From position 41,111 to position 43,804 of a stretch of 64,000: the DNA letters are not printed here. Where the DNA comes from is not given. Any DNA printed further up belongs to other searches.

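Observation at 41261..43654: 797-aa type IV pilin-like protein fusing a prepilin N-terminus to an FGE-sulfatase-like lectin-fold domain and an eight-blade delta-60-type beta-propeller encoded by tandem DNA repeats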

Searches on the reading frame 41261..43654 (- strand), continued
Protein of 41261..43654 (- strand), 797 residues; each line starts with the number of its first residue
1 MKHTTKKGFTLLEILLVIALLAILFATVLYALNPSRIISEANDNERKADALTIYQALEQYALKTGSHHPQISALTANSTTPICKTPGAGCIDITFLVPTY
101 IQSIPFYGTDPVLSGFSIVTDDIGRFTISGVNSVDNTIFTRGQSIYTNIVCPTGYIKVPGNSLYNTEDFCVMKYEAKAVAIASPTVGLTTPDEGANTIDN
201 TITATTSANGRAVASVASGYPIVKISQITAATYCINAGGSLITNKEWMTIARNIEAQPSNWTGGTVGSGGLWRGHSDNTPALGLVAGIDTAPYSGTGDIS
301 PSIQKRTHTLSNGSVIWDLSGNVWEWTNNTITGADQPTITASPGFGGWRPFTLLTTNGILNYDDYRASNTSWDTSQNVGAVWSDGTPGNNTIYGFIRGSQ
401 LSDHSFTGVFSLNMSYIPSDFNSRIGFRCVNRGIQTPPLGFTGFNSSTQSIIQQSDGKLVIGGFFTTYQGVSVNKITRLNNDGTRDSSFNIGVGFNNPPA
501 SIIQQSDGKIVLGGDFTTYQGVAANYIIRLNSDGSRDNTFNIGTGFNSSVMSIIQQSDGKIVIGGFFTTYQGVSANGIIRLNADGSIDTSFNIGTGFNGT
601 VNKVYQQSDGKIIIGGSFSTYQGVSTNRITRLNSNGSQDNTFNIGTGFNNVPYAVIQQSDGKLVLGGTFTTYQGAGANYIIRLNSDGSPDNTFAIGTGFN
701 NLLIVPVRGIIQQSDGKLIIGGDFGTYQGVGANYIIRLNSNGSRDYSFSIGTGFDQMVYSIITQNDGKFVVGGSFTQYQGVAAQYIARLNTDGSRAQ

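Call 17: search_protein_families(library=pfam, proteins=[P0194, P0189, P0198, P0205, P0122, P0124, P0152, P0157], max_evalue=0.001)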
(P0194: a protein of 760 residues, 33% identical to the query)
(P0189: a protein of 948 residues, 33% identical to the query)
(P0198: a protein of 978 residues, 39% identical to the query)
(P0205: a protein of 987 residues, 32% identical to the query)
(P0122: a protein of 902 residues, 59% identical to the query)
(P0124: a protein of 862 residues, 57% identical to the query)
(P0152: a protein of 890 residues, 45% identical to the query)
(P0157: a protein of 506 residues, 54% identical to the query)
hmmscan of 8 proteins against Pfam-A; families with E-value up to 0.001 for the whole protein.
P0194 (760 aa): 1 family
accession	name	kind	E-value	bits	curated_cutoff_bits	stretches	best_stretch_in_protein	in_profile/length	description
PF17164.10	DUF5122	-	1.6e-89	294.2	27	8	638-674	1-36/36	Domain of unknown function (DUF5122) beta-propeller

P0189 (948 aa): 0 families

P0198 (978 aa): 2 families
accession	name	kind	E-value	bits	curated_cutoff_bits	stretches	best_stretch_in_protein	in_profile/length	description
PF03781.23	FGE-sulfatase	-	7e-07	29.6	23.3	0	858-875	174-191/255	Sulfatase-modifying factor enzyme 1-like domain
PF20269.3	CATRA-N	-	1.3e-05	25.6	27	0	786-867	97-173/203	CASPASE and TPR Repeat-Associated N-terminal domain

P0205 (987 aa): 1 family
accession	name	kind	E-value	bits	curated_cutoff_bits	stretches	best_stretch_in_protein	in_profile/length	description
PF03781.23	FGE-sulfatase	-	1e-15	58.6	23.3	2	755-872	78-194/255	Sulfatase-modifying factor enzyme 1-like domain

P0122 (902 aa): 2 families
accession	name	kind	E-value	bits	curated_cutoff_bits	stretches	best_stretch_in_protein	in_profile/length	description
PF17164.10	DUF5122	-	2.4e-183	594.5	27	14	292-327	1-36/36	Domain of unknown function (DUF5122) beta-propeller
PF07963.17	N_methyl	-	4.7e-07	29.5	21.2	1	6-30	2-26/27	Prokaryotic N-terminal methylation motif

P0124 (862 aa): 4 families
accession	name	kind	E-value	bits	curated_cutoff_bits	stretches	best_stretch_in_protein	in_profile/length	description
PF17164.10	DUF5122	-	2.1e-150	489.1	27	12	275-310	1-36/36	Domain of unknown function (DUF5122) beta-propeller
PF15780.11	ASH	-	1.3e-06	28.9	27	0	236-306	22-94/98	Abnormal spindle-like microcephaly-assoc'd, ASPM-SPD-2-Hydin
PF14250.11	AbrB-like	-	8.9e-06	26.2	25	0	322-340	32-50/70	AbrB-like transcriptional regulator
PF07963.17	N_methyl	-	6.1e-05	22.9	21.2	1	3-27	3-27/27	Prokaryotic N-terminal methylation motif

P0152 (890 aa): 2 families
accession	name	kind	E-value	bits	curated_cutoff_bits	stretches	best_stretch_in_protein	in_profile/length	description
PF17164.10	DUF5122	-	1.3e-145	473.7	27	11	757-792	1-36/36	Domain of unknown function (DUF5122) beta-propeller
PF07963.17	N_methyl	-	1.1e-05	25.2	21.2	1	7-31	2-26/27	Prokaryotic N-terminal methylation motif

P0157 (506 aa): 6 families
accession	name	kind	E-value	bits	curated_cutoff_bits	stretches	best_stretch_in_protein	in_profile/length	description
PF17164.10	DUF5122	-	6.8e-93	305.1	27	6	377-412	1-36/36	Domain of unknown function (DUF5122) beta-propeller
PF08334.16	T2SSG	-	1.3e-06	28.9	21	1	35-125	3-91/108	Type II secretion system (T2SS), protein G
PF00400.38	WD40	-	4.5e-06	27.4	27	0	316-335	11-30/39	WD domain, G-beta repeat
PF07963.17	N_methyl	-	4.8e-06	26.4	21.2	1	4-28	2-26/27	Prokaryotic N-terminal methylation motif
PF12768.13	Rax2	-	3.2e-05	23.9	28.8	0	318-390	24-95/254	Rax2 C-terminal beta propeller domain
PF22443.2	FbpC-like_RD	-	0.00052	20.1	27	0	351-361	8-18/39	FbpC-like, regulatory domain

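Call 18: list_cluster_members(proteins=[P0121, P0001, P0002, P0122])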
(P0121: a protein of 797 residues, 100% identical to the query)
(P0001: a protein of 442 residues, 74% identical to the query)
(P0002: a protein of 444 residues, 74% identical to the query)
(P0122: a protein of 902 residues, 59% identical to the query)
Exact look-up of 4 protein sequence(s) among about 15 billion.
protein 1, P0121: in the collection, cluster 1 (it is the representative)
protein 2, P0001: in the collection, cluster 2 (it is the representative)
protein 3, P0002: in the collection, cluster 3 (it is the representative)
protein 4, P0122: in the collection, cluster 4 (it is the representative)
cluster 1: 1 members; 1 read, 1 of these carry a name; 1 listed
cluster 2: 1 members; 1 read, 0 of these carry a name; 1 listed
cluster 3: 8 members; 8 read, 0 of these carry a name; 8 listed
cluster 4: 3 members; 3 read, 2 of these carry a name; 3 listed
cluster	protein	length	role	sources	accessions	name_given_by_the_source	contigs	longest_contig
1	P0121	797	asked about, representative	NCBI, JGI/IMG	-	uncharacterized delta-60 repeat protein/prepilin-type N-terminal cleavage/methylation ...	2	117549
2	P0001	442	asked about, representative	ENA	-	-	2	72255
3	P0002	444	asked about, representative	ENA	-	-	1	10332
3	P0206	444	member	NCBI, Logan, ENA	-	-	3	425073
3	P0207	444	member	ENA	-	-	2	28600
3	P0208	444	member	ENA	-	-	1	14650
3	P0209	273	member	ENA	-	-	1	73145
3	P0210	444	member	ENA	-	-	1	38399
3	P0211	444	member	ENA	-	-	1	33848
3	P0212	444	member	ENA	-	-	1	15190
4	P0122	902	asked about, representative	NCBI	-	-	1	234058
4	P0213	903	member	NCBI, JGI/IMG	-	uncharacterized delta-60 repeat protein/prepilin-type N-terminal cleavage/methylation ...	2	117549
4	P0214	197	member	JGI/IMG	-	uncharacterized delta-60 repeat protein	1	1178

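Call 19: find_encoding_contigs(protein=P0121, flank=3000, max_places=4)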
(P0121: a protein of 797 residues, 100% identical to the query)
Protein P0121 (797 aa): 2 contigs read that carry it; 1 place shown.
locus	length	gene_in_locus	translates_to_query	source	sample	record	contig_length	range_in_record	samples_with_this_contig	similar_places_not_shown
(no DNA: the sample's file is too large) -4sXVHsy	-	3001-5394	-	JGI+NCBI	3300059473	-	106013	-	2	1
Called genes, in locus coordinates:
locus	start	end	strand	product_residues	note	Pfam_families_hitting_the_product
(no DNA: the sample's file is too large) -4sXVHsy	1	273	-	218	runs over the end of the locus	PF13462:Thioredoxin_4, PF01323:DSBA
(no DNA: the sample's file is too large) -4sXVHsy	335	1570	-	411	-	PF07907:YibE_F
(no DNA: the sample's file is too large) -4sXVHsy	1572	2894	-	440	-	PF02403:Seryl_tRNA_N, PF00587:tRNA-synt_2b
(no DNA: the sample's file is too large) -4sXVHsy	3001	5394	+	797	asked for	PF03781:FGE-sulfatase (weak), PF18163:LD_cluster2 (faint), PF17164:DUF5122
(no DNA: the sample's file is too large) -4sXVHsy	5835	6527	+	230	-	-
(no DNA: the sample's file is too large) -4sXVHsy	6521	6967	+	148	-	PF04138:GtrA_DPMS_TM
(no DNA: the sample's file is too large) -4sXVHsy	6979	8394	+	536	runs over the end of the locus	PF05496:RuvB_N (weak), PF13177:DNA_pol3_delta2, PF00004:AAA, PF13173:AAA_14 (faint), PF12169:DNA_pol3_gamma3 (weak)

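Call 21: find_encoding_contigs(protein=P0206, flank=6000, max_places=4)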
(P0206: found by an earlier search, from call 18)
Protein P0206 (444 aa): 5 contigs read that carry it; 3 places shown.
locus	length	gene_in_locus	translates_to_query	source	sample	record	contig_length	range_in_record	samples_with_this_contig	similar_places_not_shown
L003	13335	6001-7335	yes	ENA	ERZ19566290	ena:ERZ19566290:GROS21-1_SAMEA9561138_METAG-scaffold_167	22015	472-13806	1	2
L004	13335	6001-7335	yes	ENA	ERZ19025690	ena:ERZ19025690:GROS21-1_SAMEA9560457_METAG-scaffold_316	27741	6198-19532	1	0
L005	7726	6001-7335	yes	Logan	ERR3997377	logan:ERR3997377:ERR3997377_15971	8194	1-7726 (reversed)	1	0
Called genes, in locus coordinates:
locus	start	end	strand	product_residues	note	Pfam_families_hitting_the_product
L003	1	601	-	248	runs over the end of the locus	PF13462:Thioredoxin_4, PF13098:Thioredoxin_2 (faint), PF01323:DSBA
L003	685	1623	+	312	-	PF01134:GIDA (faint), PF03486:HI0933_like (faint), PF07992:Pyr_redox_2, PF12831:FAD_oxidored (faint), PF13738:Pyr_redox_3, PF00070:Pyr_redox (weak)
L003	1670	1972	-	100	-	-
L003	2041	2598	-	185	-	PF00293:NUDIX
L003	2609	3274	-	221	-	PF13462:Thioredoxin_4, PF01323:DSBA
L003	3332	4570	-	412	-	PF07907:YibE_F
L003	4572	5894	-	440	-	PF02403:Seryl_tRNA_N, PF00587:tRNA-synt_2b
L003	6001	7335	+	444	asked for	PF07963:N_methyl (weak), PF03781:FGE-sulfatase (weak)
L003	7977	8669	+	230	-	-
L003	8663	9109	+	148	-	PF04138:GtrA_DPMS_TM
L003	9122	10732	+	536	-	PF05496:RuvB_N (weak), PF13177:DNA_pol3_delta2, PF00004:AAA, PF13173:AAA_14 (faint), PF12169:DNA_pol3_gamma3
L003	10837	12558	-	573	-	PF07963:N_methyl (weak)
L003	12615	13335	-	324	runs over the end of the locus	PF00579:tRNA-synt_1b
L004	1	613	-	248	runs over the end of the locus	PF13462:Thioredoxin_4, PF13098:Thioredoxin_2 (faint), PF01323:DSBA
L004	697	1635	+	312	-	PF01134:GIDA (faint), PF03486:HI0933_like (faint), PF07992:Pyr_redox_2, PF12831:FAD_oxidored (faint), PF13738:Pyr_redox_3, PF00070:Pyr_redox (weak)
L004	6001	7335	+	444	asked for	PF07963:N_methyl (weak), PF03781:FGE-sulfatase (weak)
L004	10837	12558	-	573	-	PF07963:N_methyl (weak)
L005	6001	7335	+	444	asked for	PF07963:N_methyl (weak), PF03781:FGE-sulfatase (weak)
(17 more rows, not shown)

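Call 30: find_related_loci(query=window:41264-43654:-, collection=genome_contigs, flank=10000)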
Query window:41264-43654:- (797 aa) in genome_contigs; peptide patterns used: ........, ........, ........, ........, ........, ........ (x = any residue, [..] = any of these).
103 stretches matched a pattern; 31 encode a relative of the query (tblastn E <= 1e-3); 30 distinct loci.
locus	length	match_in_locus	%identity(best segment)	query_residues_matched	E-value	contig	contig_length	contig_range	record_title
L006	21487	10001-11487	75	1-797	0e+0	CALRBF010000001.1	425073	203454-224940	MAG: Parcubacteria group bacterium isolate ZE-Oct18-75 genome assembly, contig: ZE-Oct18-C3, whole genome shotgun sequen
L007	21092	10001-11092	50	442-794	1e-90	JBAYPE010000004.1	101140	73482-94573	MAG: Flavobacteriaceae bacterium isolate SO_2016_LW2_130 scaffold00236_LW138R_2016, whole genome shotgun sequence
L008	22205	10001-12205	50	435-797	9e-90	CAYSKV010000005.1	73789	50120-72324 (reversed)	MAG TPA_asm: uncultured Gammaproteobacteria bacterium isolate binchicken_co154_6 genome assembly, contig: NODE_319_lengt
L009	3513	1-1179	42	58-432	1e-74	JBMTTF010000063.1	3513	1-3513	MAG: Minisyncoccia bacterium isolate Tbon_V10_S28_100percent_par_Tbon_V10_S28_metabat.7 NODE_10695_length_3513_cov_5.249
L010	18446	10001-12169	43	429-795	3e-73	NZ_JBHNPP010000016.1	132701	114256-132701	Flavobacterium sp. HJSW_4 NODE_16_length_132701_cov_202.065999, whole genome shotgun sequence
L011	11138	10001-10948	49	118-403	4e-66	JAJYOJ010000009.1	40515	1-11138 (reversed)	MAG: bacterium isolate DBS2-5.bin32 NODE_688_length_40515_cov_5.049148, whole genome shotgun sequence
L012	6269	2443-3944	41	132-461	1e-52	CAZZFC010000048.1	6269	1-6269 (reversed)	MAG TPA_asm: uncultured Candidatus Saccharibacteria bacterium isolate binchicken_co387_616 genome assembly, contig: NODE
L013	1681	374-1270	39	151-430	2e-51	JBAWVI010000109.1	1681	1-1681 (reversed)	MAG: archaeon isolate ELA007 MAG007_109, whole genome shotgun sequence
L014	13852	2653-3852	36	393-794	7e-48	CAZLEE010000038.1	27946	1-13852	MAG TPA_asm: uncultured Verrucomicrobiota bacterium isolate binchicken_co3_518 genome assembly, contig: NODE_5222_length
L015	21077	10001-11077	36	128-431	4e-44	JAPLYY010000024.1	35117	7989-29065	MAG: Candidatus Shapirobacteria bacterium isolate LacPavin_0920_WC90_MAG_39_8 LacPavin_0920_WC90_scaffold_922211, whole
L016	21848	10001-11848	32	2-442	6e-43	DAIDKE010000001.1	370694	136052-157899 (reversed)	MAG TPA_asm: Candidatus Saccharibacteria bacterium isolate clean400 NODE_1_length_370694_cov_14.757834, whole genome sho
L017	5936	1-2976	40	125-465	3e-42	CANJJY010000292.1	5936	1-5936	MAG: Oligoflexaceae bacterium isolate RH-23may17-1129 genome assembly, contig: RH-23may17-C115056, whole genome shotgun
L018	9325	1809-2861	33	133-430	9e-42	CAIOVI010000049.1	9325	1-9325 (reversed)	uncultured bacterium isolate MJ110830A_bin-153 genome assembly, contig: bin-153:49/63, whole genome shotgun sequence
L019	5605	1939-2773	40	152-429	2e-41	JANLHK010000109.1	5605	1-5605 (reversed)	MAG: Candidatus Roizmanbacteria bacterium isolate P6-15 k99_422207, whole genome shotgun sequence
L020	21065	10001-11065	32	7-430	2e-39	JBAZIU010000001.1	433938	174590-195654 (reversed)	MAG: Candidatus Paceibacterota bacterium isolate SO_2017_LW4_102 scaffold_54_c1_LW137-91_2017, whole genome shotgun sequ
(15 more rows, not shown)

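Call 76: search_protein_representatives(protein=window:41264-43654:-)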
Query: 797 residues. Proteins with E-value up to 0.001 (for the whole library): 46731; up to 1e-10: 31131; up to 1e-30: 15438. The best 150 are listed.
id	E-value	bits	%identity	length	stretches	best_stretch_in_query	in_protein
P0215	0.0e+00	2238.5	51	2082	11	442-701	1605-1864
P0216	0.0e+00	2148.1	41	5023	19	449-791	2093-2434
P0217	0.0e+00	2126.6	51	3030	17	474-738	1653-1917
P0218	0.0e+00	1597.5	50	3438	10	481-703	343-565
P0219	0.0e+00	1516.3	40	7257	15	501-791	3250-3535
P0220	0.0e+00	1475.6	42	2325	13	442-685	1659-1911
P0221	0.0e+00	1373.9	46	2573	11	533-748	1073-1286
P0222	0.0e+00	1372.0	41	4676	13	445-791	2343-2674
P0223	0.0e+00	1367.0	49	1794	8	440-793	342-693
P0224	0.0e+00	1329.8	39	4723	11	456-789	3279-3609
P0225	0.0e+00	1324.7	53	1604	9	439-701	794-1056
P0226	0.0e+00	1321.6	38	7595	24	436-759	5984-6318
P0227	0.0e+00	1320.6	51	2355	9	454-687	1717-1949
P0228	0.0e+00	1302.4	38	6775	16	455-776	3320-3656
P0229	0.0e+00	1293.3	46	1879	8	438-791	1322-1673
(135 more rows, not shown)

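Call 79: find_related_loci(query=window:41264-43654:-, collection=metagenome_contigs, flank=2500)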
Query window:41264-43654:- (797 aa) in metagenome_contigs; peptide patterns used: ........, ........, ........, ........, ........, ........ (x = any residue, [..] = any of these).
143 stretches matched a pattern; 58 encode a relative of the query (tblastn E <= 1e-3); 58 distinct loci.
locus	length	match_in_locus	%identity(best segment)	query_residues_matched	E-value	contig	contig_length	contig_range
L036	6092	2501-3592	50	442-794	7e-91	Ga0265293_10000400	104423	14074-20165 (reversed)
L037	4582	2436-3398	51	442-794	1e-86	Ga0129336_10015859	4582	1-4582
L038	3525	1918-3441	53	5-432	8e-78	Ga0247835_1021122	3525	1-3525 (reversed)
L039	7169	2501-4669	43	429-797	2e-72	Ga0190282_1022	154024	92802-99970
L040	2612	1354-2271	47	152-431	9e-73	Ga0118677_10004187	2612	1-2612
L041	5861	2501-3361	48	152-412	1e-67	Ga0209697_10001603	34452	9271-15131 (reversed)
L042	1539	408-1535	39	6-414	1e-69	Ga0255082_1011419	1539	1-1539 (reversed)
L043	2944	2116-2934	49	152-398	6e-66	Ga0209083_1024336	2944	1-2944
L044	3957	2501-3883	35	2-441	6e-59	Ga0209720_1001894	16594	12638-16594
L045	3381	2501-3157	54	442-794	5e-53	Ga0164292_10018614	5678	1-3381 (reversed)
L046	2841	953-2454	41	132-461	3e-53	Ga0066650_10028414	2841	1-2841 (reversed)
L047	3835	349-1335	40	135-430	6e-50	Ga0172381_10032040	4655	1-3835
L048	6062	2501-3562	34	439-794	8e-48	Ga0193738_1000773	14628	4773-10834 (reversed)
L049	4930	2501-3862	34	9-430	1e-47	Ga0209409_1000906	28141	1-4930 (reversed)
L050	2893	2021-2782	43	150-433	8e-47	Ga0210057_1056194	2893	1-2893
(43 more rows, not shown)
